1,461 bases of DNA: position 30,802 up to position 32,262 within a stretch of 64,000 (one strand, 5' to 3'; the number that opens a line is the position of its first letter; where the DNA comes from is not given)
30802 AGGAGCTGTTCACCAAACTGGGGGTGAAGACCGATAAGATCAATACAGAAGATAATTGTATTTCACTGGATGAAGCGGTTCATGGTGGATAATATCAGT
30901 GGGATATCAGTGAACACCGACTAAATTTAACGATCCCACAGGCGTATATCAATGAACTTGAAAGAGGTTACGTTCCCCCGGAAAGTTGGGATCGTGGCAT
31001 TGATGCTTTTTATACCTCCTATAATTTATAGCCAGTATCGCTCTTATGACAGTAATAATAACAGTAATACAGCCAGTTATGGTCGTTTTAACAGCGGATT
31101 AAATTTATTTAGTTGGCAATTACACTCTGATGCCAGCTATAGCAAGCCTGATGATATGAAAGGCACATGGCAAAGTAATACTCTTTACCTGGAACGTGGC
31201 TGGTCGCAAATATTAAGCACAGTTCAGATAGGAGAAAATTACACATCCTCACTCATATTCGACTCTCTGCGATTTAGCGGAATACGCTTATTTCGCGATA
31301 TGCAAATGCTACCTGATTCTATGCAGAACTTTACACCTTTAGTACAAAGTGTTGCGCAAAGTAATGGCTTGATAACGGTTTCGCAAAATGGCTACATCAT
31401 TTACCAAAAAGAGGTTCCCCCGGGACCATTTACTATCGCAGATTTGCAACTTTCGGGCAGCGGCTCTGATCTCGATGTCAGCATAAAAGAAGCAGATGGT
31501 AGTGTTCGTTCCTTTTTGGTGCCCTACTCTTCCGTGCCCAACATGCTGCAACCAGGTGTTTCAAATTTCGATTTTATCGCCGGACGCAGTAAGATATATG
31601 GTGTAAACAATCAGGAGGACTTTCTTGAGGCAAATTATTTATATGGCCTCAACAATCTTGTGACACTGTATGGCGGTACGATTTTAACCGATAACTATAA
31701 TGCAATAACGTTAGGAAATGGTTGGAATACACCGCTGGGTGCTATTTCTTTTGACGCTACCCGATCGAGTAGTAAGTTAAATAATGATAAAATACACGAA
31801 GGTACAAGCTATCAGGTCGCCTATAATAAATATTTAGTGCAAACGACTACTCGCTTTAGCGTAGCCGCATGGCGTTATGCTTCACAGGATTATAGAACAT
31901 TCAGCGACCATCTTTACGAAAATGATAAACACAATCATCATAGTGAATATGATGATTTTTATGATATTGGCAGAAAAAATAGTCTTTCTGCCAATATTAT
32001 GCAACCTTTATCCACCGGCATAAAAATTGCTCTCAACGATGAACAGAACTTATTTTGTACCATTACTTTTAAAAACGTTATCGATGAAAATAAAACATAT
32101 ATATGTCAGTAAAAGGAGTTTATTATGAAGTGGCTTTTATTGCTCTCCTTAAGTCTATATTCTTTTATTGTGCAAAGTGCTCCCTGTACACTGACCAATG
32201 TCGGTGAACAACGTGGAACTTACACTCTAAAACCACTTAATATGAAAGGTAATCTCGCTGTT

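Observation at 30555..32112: Usher gene both frameshifted and about 1 kb shorter than an intact usher, yet retaining usher-like N-terminal, plug and C-terminal segments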

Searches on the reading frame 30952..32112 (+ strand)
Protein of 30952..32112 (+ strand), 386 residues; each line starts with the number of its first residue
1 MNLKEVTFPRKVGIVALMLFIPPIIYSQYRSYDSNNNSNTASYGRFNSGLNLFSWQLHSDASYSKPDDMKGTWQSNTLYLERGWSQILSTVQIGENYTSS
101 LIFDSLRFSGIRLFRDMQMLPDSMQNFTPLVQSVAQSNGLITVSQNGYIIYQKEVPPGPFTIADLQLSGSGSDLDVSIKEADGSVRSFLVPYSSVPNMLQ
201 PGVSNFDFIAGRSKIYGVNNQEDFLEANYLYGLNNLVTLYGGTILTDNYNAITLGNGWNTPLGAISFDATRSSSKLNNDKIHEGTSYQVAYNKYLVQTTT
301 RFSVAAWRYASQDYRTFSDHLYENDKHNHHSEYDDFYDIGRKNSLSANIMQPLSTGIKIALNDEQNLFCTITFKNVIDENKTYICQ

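Call 4: search_solved_structures(query=window:30952-32112:+, show_alignments=2)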
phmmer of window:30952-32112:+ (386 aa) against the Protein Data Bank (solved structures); distinct sequences matched with E-value up to 0.001: 10.
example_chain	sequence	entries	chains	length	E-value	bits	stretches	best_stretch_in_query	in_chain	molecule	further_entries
3ohn_A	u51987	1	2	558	1.1e-58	202.4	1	37-324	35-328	Outer membrane usher protein FimD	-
9bog_D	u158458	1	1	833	1.8e-58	201.6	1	37-325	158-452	Outer membrane usher protein FimD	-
3rfz_B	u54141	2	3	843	1.9e-58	201.6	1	37-325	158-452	Outer membrane usher protein, type 1 fimbrial synthesis | Outer membrane usher protein FimD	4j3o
9fw9_D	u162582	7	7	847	1.9e-58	201.5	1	37-325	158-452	Outer membrane usher protein FimD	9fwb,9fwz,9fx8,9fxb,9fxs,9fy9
6e14_D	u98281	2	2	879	2.3e-58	201.3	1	37-325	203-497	Fimbrial biogenesis outer membrane usher protein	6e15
2vqi_A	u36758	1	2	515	5.2e-42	147.5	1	31-340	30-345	OUTER MEMBRANE USHER PROTEIN PAPC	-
3fip_A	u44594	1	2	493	6.3e-42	147.2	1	37-340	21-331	Outer membrane usher protein papC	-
6cd2_C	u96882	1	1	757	1.3e-41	146.2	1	31-340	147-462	Outer membrane usher protein PapC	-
7lhg_C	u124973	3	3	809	1.5e-41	146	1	31-340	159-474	P fimbrial usher protein PapC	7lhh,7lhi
3fcg_A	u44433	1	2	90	3.2e-13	52.7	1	116-196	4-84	F1 capsule-anchoring protein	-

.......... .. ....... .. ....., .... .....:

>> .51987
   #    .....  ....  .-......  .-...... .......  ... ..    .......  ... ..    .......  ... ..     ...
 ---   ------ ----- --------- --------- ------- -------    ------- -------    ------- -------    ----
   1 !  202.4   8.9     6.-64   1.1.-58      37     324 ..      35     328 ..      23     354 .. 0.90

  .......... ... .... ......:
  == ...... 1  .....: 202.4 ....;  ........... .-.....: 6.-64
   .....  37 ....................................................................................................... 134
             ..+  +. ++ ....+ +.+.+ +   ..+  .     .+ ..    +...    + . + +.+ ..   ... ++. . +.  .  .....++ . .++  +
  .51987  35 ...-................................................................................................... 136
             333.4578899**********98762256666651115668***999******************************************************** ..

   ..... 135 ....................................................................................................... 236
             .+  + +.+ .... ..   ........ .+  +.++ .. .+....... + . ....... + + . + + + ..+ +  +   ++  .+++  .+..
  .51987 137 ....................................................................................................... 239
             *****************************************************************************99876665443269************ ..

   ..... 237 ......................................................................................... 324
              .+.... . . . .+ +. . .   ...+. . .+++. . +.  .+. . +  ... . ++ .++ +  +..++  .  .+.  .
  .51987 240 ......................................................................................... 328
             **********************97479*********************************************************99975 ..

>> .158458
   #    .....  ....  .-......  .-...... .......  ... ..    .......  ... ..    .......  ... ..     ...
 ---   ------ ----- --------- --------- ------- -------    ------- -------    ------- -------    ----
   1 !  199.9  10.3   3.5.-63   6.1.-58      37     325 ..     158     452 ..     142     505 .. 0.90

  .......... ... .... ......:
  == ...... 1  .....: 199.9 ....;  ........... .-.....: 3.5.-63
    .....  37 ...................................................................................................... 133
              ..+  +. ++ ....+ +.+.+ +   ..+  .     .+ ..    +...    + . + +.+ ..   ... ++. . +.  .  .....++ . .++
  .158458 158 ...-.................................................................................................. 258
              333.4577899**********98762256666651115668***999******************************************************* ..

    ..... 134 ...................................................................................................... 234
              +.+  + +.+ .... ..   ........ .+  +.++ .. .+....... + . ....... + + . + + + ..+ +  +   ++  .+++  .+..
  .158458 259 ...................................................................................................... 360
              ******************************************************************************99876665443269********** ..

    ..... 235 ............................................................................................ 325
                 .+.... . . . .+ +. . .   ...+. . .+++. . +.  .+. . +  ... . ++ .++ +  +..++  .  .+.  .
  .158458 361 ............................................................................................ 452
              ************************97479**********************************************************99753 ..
